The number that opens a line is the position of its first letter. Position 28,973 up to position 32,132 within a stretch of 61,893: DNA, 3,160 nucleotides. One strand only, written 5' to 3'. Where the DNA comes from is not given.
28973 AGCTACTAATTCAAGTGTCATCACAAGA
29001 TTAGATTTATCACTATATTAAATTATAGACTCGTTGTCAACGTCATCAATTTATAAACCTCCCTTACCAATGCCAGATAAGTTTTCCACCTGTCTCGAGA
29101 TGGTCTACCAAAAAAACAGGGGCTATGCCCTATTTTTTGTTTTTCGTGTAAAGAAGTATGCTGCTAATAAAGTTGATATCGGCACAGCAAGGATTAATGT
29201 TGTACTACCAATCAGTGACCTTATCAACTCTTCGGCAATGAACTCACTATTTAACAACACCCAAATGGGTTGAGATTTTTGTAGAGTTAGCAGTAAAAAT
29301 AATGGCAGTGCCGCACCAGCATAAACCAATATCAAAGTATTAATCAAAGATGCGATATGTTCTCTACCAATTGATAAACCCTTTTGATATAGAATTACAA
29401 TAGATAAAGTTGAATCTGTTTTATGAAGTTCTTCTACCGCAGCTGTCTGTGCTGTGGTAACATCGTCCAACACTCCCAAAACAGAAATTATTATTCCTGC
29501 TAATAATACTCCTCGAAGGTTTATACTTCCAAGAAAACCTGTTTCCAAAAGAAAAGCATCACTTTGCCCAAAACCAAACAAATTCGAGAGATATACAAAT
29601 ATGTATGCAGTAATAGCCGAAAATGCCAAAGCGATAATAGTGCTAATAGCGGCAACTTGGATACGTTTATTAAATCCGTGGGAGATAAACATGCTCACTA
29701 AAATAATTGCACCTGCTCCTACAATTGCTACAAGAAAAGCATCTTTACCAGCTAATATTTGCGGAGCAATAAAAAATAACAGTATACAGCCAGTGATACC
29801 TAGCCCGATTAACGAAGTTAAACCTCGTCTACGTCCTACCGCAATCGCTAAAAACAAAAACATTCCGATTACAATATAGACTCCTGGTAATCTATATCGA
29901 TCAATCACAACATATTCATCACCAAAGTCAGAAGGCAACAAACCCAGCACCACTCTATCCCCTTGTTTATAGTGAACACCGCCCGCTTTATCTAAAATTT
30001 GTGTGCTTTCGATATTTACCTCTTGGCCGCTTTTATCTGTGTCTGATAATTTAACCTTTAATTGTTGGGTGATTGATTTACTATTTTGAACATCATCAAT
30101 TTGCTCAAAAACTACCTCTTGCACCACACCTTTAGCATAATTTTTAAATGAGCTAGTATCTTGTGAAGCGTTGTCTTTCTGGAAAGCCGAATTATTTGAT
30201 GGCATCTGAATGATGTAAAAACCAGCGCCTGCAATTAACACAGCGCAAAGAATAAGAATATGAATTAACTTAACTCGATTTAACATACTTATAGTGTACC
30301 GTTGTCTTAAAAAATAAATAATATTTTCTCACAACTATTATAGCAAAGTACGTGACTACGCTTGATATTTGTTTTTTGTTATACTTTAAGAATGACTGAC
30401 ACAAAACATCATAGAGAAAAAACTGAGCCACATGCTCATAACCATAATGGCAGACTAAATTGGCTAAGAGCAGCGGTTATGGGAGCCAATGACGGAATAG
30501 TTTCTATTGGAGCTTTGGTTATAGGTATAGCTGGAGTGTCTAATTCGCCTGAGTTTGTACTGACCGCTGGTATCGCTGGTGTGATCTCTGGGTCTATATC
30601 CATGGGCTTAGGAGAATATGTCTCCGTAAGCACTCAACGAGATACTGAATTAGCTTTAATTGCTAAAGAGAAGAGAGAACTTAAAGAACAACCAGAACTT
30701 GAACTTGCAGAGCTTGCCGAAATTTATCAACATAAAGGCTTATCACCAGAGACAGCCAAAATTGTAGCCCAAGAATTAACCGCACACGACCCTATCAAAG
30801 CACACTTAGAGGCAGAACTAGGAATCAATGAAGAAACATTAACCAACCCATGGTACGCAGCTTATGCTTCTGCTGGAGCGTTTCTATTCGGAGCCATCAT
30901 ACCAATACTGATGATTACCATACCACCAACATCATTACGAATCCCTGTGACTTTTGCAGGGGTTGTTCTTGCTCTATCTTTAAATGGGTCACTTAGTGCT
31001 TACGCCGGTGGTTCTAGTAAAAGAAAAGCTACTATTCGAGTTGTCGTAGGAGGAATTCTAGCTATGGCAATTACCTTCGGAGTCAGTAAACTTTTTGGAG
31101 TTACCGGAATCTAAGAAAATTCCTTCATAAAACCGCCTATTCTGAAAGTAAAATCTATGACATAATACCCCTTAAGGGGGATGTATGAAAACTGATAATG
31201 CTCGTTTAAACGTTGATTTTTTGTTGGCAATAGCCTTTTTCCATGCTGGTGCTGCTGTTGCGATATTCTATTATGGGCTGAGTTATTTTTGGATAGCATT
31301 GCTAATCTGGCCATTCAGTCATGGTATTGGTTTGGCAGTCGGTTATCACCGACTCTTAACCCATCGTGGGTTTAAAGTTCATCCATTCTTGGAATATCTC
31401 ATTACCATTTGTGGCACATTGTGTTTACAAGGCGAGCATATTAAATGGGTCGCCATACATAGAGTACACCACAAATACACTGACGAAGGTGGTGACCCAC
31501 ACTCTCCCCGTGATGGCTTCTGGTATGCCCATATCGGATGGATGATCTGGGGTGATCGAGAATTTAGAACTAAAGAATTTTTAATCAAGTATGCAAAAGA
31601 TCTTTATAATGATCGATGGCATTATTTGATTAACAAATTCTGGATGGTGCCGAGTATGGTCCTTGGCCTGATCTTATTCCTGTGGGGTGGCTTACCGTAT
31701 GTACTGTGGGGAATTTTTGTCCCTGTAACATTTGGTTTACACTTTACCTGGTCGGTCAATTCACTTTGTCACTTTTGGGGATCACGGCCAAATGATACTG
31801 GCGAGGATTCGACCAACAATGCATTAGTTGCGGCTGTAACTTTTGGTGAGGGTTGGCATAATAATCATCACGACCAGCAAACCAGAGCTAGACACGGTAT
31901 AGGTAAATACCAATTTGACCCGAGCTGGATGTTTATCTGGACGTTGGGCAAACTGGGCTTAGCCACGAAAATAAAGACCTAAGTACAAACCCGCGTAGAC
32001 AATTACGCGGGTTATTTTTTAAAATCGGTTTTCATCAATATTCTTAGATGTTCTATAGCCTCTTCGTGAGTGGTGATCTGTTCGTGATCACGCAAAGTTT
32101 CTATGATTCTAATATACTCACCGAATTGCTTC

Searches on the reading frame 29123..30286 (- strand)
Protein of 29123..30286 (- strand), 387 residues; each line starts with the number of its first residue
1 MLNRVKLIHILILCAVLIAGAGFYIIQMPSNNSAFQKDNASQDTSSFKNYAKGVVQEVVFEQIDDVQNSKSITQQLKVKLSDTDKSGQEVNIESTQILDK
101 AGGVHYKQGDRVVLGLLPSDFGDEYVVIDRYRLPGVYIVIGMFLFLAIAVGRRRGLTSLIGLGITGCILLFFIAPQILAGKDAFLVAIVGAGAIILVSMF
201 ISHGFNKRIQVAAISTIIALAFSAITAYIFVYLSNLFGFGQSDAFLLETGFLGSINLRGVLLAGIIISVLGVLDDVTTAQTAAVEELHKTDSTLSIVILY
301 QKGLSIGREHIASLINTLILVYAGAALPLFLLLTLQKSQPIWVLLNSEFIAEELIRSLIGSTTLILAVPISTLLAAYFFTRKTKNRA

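Call 6: search_protein_families(library=pfam, proteins=[window:29123-30286:-], max_evalue=0.01)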
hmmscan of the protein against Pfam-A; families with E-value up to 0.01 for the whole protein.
window:29123-30286:- (387 aa): 1 family
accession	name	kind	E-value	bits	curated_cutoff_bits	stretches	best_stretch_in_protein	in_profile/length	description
PF07907.16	YibE_F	-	1.4e-61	208.6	27.2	1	137-376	2-240/241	YibE/F-like protein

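Call 56: find_homologous_proteins(query=window:29123-30286:-, max_evalue=1e-40)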
Query window:29123-30286:- (387 aa): 2361 proteins with E <= 1e-40 among 8000 candidates; the best 120 are listed.
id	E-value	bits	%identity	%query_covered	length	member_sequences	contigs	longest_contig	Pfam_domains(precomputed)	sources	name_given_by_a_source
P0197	5.0e-238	807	100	100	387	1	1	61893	PF07907.18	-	-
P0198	9.6e-226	767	95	100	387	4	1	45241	PF07907.18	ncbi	-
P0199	3.4e-194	663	80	100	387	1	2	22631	PF07907.18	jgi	jgi:uncharacterized membrane protein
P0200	1.2e-188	645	78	99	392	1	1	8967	PF07907.18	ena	-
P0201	5.6e-188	643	77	100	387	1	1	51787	PF07907.18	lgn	-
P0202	1.9e-185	634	77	100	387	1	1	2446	PF07907.18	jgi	jgi:uncharacterized membrane protein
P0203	5.3e-185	633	77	100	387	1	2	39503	PF07907.18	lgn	-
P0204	2.2e-184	631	77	100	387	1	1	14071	PF07907.18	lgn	-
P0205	5.6e-181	619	75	100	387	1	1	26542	PF07907.18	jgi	jgi:uncharacterized membrane protein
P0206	1.1e-180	619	73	100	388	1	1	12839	PF07907.18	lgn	-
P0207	3.1e-180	617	75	99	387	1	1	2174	PF07907.18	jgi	jgi:uncharacterized membrane protein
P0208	2.3e-178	611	74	99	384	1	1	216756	PF07907.18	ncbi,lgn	-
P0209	2.9e-178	611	74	99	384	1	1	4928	PF07907.18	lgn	-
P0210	5.1e-178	610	73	99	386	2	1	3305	PF07907.18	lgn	-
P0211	1.3e-174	599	72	99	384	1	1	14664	PF07907.18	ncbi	-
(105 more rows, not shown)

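Call 57: find_encoding_contigs(protein=P0198, flank=10000, max_places=2)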
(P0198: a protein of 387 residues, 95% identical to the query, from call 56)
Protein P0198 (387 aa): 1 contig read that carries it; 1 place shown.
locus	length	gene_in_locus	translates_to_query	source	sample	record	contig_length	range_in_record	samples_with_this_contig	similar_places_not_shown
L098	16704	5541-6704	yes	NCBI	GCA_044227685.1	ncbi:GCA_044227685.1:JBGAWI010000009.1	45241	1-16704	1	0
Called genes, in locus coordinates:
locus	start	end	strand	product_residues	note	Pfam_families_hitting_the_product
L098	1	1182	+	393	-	?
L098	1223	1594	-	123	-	-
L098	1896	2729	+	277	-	PF00152:tRNA-synt_2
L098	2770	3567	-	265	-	-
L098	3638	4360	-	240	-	PF01988:VIT1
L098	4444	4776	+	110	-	-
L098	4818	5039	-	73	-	-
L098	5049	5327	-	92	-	PF13453:Zn_ribbon_TFIIB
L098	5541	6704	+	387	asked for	PF07907:YibE_F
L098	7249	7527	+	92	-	PF02583:Trns_repr_metal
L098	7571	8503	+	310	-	PF00890:FAD_binding_2 (faint), PF01266:DAO (faint), PF03486:HI0933_like (faint), PF07992:Pyr_redox_2, PF13738:Pyr_redox_3, PF00070:Pyr_redox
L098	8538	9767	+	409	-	PF02812:ELFV_dehydrog_N, PF00208:ELFV_dehydrog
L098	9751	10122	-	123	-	-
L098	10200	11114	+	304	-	PF00890:FAD_binding_2 (weak), PF01134:GIDA (faint), PF01266:DAO (faint), PF01946:Thi4 (faint), PF03486:HI0933_like (faint), PF07992:Pyr_redox_2, PF13738:Pyr_redox_3, PF00070:Pyr_redox, +2 more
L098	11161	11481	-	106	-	-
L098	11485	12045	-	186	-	PF08207:EFP_N, PF01132:EFP, PF09285:Elong-fact-P_C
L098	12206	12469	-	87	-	PF01084:Ribosomal_S18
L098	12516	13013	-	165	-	PF00436:SSB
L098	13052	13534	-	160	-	PF01250:Ribosomal_S6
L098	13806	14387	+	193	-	-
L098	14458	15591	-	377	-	PF01926:MMR_HSR1, PF02421:FeoB_N, PF06071:YchF-GTPase_C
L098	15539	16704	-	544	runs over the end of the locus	PF00239:Resolvase, PF07508:Recombinase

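Call 58: find_encoding_contigs(protein=P0201, flank=10000, max_places=2)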
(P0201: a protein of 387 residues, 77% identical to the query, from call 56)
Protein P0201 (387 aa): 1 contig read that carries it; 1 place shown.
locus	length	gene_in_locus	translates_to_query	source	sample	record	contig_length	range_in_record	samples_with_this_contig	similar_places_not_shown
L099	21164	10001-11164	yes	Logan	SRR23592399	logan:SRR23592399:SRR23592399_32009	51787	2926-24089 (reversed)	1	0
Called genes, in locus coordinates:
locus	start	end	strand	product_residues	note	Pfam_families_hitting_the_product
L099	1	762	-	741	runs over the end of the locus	PF00133:tRNA-synt_1, PF09334:tRNA-synt_1g (weak), PF13603:tRNA-synt_1_2 (faint), PF09334:tRNA-synt_1g, PF00133:tRNA-synt_1, PF08264:Anticodon_1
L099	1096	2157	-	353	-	PF00814:TsaD, PF22521:HypF_C_2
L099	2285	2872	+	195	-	PF00265:TK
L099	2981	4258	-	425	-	PF13660:DUF4147, PF05161:MOFRL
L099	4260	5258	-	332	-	PF00389:2-Hacid_dh, PF02826:2-Hacid_dh_C, PF03446:NAD_binding_2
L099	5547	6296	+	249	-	-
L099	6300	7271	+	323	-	PF03215:Rad17 (weak), PF00005:ABC_tran, PF00004:AAA (faint), PF13304:AAA_21 (weak), PF13732:DrrA1-3_C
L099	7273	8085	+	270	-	PF01061:ABC2_membrane, PF12698:ABC2_membrane_3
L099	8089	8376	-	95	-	PF13453:Zn_ribbon_TFIIB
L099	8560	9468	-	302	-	PF02535:Zip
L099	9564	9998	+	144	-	PF01475:FUR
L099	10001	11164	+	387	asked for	PF07907:YibE_F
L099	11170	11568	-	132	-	-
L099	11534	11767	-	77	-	PF12844:HTH_19, PF13560:HTH_31, PF01381:HTH_3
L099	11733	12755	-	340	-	PF00578:AhpC-TSA, PF08534:Redoxin, PF13905:Thioredoxin_8, PF17991:Thioredoxin_10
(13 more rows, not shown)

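Call 106: find_encoding_contigs(protein=P0199, flank=10000, max_places=2)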
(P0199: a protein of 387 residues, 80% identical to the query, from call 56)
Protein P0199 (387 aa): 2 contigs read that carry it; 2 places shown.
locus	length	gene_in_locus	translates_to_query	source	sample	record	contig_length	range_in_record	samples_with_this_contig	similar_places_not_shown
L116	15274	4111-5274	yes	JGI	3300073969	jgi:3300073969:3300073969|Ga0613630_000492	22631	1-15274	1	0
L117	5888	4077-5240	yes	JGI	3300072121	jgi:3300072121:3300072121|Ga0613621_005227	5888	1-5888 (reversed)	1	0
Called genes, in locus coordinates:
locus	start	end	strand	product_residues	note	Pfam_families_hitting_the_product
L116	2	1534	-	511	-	?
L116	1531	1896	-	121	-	-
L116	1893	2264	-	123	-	-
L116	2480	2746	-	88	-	-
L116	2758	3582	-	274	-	PF02535:Zip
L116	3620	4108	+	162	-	PF01475:FUR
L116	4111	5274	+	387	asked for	PF07907:YibE_F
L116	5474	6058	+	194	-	-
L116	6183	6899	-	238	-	-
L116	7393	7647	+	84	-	-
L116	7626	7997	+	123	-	PF02452:PemK_toxin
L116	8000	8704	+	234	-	-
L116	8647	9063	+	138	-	PF02583:Trns_repr_metal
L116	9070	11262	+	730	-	PF00890:FAD_binding_2 (faint), PF01266:DAO (faint), PF01946:Thi4 (faint), PF07992:Pyr_redox_2, PF14528:LAGLIDADG_3 (weak), PF07992:Pyr_redox_2, PF13738:Pyr_redox_3, PF00070:Pyr_redox, +2 more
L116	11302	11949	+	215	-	PF12146:Hydrolase_4, PF00561:Abhydrolase_1, PF12697:Abhydrolase_6 (weak), PF00326:Peptidase_S9 (faint)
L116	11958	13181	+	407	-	PF02812:ELFV_dehydrog_N, PF00208:ELFV_dehydrog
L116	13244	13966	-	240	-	-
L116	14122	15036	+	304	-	PF00890:FAD_binding_2 (faint), PF01134:GIDA (faint), PF01946:Thi4 (faint), PF03486:HI0933_like (faint), PF07992:Pyr_redox_2, PF12831:FAD_oxidored (weak), PF13738:Pyr_redox_3, PF00070:Pyr_redox (weak)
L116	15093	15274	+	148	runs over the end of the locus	PF07098:DUF1360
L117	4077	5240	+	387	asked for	PF07907:YibE_F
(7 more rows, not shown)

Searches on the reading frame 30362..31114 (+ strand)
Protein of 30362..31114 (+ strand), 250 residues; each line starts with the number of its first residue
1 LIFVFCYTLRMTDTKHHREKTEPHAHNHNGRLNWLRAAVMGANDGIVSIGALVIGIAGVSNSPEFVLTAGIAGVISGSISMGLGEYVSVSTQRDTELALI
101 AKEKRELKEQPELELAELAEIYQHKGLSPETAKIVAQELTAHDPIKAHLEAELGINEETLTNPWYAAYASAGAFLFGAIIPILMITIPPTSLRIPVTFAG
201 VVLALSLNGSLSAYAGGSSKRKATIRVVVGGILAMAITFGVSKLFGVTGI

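Call 6: search_protein_families(library=pfam, proteins=[window:30362-31114:+], max_evalue=0.01)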
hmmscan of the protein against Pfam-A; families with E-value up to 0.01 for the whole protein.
window:30362-31114:+ (250 aa): 1 family
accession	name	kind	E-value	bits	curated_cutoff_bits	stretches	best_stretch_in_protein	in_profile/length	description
PF01988.24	VIT1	-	1.3e-65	221.7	28.1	1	35-242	1-213/214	VIT family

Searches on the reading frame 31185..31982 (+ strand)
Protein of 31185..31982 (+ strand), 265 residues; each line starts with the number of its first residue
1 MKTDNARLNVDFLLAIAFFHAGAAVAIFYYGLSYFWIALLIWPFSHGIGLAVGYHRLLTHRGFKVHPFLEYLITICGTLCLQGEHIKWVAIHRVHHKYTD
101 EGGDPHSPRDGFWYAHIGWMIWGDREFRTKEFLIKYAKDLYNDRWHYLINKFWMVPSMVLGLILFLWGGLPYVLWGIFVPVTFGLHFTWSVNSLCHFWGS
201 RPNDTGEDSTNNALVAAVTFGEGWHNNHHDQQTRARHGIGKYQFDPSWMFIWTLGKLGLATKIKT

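Call 6: search_protein_families(library=pfam, proteins=[window:31185-31982:+], max_evalue=0.01)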
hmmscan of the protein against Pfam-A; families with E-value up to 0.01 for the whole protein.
window:31185-31982:+ (265 aa): 1 family
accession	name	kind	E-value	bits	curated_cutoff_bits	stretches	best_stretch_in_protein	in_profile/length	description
PF00487.30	FA_desaturase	-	8.3e-15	55.7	29.7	1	36-237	3-229/253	Fatty acid desaturase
